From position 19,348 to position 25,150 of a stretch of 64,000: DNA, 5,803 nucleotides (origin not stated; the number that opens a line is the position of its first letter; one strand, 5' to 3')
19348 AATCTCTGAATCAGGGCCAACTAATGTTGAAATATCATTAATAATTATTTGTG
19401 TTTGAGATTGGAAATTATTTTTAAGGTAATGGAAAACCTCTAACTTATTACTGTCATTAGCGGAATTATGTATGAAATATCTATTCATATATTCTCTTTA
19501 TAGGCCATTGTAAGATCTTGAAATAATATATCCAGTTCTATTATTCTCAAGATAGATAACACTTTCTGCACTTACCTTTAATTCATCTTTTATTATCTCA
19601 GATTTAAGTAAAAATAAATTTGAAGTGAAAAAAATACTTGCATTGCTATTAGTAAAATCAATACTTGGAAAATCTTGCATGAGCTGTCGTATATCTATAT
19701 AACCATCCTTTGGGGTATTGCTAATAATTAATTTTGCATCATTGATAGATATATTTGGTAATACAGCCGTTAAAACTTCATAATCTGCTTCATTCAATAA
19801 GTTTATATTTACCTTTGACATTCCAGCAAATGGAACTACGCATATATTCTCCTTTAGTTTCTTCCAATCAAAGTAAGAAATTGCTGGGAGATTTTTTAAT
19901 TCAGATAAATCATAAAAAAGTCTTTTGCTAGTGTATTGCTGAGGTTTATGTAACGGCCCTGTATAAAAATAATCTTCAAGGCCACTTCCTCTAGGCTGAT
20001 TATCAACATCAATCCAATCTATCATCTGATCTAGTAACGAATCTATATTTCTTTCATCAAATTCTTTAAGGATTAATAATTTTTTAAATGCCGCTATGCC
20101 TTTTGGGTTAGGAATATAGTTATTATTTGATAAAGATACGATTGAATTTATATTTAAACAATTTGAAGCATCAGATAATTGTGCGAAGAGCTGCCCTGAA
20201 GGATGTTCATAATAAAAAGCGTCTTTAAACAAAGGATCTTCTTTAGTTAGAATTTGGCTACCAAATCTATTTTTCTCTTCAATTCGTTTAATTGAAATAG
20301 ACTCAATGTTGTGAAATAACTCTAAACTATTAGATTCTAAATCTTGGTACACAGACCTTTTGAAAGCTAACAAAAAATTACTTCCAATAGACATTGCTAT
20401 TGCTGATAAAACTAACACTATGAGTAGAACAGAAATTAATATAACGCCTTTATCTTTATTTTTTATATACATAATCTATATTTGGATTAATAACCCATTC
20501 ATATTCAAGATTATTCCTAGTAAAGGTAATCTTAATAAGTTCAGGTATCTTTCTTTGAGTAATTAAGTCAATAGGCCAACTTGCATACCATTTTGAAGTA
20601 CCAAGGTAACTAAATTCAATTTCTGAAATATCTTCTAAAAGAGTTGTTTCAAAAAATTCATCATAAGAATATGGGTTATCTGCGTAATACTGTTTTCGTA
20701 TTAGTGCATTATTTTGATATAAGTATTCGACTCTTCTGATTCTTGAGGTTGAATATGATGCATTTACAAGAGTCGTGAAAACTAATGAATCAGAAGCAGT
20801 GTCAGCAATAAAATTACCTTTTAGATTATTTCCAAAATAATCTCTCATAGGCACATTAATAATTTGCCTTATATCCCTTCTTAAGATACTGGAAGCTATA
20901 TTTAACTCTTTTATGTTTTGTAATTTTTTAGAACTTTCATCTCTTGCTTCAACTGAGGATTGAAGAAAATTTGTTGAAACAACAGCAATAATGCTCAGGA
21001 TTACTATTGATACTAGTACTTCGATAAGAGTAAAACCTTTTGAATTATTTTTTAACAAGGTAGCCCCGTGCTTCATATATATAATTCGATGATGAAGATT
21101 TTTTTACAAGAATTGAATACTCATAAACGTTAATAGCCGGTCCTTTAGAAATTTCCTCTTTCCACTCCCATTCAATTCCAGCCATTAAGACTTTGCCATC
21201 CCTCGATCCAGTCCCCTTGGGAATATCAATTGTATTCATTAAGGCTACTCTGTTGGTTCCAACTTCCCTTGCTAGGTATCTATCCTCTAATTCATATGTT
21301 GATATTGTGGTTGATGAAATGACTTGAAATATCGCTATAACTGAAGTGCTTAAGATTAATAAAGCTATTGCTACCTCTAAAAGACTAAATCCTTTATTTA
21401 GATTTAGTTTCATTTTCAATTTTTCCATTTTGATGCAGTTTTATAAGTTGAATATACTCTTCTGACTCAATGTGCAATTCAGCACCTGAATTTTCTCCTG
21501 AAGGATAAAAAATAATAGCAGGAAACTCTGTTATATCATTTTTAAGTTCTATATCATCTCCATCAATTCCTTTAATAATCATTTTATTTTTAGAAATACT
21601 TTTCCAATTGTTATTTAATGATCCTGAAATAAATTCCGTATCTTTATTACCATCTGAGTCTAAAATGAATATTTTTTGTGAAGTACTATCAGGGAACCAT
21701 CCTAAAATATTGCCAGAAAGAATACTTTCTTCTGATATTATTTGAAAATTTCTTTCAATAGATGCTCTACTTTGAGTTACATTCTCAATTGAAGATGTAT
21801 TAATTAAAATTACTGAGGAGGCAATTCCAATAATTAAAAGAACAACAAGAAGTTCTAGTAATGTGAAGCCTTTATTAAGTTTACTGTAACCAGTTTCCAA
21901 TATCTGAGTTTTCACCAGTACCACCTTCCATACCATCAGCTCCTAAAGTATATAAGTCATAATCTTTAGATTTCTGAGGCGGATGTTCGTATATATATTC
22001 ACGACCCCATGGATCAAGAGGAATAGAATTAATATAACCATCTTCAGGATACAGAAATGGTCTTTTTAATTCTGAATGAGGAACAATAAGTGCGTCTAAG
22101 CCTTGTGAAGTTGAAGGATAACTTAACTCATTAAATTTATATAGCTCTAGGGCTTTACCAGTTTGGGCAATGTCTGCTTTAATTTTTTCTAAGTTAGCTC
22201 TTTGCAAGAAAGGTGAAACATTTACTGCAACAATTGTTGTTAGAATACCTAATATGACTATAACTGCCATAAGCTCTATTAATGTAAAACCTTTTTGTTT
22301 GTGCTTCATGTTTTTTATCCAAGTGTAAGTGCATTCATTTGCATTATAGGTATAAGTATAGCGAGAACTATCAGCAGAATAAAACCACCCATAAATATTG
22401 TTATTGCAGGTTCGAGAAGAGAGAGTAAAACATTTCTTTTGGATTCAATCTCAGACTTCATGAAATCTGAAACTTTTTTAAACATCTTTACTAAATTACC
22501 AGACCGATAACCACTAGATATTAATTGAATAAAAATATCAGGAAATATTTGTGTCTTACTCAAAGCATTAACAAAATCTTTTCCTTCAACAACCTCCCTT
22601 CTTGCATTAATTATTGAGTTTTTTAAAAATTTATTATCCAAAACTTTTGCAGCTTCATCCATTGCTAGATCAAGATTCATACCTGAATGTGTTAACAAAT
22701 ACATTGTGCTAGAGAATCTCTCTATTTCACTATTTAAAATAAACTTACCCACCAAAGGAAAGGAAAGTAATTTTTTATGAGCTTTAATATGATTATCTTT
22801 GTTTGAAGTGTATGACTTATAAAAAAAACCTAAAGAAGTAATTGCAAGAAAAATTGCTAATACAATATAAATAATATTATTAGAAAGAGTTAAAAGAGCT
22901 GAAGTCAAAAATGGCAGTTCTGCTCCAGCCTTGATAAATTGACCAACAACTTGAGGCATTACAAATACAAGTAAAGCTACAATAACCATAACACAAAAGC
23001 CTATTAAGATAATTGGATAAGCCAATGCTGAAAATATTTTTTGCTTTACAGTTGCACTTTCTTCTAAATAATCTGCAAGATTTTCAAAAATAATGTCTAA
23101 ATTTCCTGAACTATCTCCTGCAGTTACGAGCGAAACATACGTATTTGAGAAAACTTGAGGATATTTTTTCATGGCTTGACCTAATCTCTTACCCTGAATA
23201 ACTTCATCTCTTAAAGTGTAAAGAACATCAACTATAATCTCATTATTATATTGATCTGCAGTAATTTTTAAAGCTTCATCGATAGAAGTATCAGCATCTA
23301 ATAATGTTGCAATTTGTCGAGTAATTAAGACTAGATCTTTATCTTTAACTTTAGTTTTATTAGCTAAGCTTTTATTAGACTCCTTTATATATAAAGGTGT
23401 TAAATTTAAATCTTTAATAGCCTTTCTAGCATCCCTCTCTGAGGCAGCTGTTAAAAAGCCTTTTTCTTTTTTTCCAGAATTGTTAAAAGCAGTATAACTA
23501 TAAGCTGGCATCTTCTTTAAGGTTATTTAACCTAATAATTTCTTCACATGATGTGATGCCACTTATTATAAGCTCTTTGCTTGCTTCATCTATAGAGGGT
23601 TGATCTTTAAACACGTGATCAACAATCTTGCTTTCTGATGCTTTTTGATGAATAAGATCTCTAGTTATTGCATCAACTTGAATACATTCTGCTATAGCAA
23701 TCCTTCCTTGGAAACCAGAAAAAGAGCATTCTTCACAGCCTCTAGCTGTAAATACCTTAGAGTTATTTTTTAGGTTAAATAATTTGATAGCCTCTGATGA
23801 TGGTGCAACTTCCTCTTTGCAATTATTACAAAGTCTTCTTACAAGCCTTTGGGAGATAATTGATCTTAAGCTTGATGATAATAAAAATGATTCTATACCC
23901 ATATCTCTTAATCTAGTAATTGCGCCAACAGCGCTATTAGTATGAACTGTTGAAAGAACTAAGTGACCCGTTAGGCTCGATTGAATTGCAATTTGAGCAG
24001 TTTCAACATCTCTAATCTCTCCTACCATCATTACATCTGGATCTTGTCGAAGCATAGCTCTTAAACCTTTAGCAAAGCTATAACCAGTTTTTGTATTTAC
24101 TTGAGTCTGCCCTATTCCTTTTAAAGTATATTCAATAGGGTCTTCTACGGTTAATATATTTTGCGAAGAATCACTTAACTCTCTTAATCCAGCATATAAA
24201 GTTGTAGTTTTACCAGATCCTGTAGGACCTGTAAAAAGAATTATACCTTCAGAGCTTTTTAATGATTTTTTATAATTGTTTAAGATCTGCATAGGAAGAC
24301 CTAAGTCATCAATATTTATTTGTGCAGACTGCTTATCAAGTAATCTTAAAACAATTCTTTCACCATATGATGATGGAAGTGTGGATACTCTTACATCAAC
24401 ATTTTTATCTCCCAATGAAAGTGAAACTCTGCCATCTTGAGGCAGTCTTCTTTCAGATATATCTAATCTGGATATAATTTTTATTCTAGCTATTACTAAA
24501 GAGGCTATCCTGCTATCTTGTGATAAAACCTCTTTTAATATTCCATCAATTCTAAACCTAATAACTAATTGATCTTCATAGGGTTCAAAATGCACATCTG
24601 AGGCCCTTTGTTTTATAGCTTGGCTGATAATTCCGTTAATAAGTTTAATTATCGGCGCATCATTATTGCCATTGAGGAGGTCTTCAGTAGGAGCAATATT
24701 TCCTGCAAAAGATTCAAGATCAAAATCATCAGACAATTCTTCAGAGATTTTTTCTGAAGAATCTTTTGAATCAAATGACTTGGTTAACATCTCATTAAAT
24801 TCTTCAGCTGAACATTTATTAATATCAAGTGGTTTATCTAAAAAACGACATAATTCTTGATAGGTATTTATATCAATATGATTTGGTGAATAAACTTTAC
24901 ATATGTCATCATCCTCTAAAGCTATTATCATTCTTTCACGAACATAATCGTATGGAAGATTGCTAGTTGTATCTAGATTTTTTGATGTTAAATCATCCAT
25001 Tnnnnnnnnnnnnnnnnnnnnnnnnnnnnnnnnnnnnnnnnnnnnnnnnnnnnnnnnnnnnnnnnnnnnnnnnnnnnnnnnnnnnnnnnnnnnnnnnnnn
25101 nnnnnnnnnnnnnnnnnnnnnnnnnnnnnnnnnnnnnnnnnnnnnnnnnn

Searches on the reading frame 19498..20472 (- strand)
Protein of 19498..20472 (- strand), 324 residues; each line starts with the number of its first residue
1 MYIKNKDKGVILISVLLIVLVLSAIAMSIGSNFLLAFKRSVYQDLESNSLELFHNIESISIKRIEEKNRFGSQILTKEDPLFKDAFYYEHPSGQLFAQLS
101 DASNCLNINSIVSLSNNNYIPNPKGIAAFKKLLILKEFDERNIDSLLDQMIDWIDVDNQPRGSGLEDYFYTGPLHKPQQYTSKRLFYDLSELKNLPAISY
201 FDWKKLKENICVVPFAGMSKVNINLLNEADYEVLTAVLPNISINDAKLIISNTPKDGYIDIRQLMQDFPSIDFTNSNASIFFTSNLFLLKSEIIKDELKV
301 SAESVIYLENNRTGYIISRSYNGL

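Call 87: search_protein_families(library=pfam, proteins=[window:19498-20472:-], max_evalue=0.001)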
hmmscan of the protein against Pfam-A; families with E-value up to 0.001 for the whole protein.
window:19498-20472:- (324 aa): 1 family
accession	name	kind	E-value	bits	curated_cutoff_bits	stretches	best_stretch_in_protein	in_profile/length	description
PF21687.3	T2SSK_1st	-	4e-17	63.3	26.2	1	104-214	1-106/107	Type II secretion system (T2SS), protein K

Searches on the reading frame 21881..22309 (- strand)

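Call 87: search_protein_families(library=pfam, proteins=[window:21881-22309:-], max_evalue=0.001)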
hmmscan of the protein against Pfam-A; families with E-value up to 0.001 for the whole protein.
window:21881-22309:- (142 aa): 2 families
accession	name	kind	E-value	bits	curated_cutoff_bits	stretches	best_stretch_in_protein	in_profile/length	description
PF08334.16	T2SSG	-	1.4e-29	102.7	21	1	35-140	6-108/108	Type II secretion system (T2SS), protein G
PF07963.17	N_methyl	-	2.6e-10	39.9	21.2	1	3-27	2-26/27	Prokaryotic N-terminal methylation motif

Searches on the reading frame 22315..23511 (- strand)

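Call 87: search_protein_families(library=pfam, proteins=[window:22315-23511:-], max_evalue=0.001)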
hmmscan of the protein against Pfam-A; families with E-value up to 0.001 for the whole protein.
window:22315-23511:- (398 aa): 2 families
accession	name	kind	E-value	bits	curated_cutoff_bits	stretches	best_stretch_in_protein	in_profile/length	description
PF00482.28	T2SSF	-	1.8e-54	183.4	25.2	2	64-186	2-125/125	Type II secretion system (T2SS), protein F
PF20990.2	DUF2207_C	-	0.00031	21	33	1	90-233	71-186/247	Predicted membrane protein (DUF2207) C-terminal domain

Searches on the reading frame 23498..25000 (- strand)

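Call 87: search_protein_families(library=pfam, proteins=[window:23498-25000:-], max_evalue=0.001)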
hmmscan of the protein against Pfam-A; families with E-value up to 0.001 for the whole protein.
window:23498-25000:- (500 aa): 5 families
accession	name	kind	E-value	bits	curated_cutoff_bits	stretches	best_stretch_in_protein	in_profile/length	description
PF00437.27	T2SSE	-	7.3e-142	472.8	24.9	1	112-490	3-370/370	Type II/IV secretion system protein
PF22341.1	GSPE_N1E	-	3e-07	30.9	27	1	15-76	2-64/64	GSPII protein E, N1E domain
PF04851.21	ResIII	-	0.0003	21.2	22.5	1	238-287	10-61/164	Type III restriction enzyme, res subunit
PF13401.12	AAA_22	-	0.00075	20.3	27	0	249-295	3-49/130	AAA domain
PF09776.14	Mitoc_L55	-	0.00086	19.5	25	0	46-98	58-110/116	Mitochondrial ribosomal protein L55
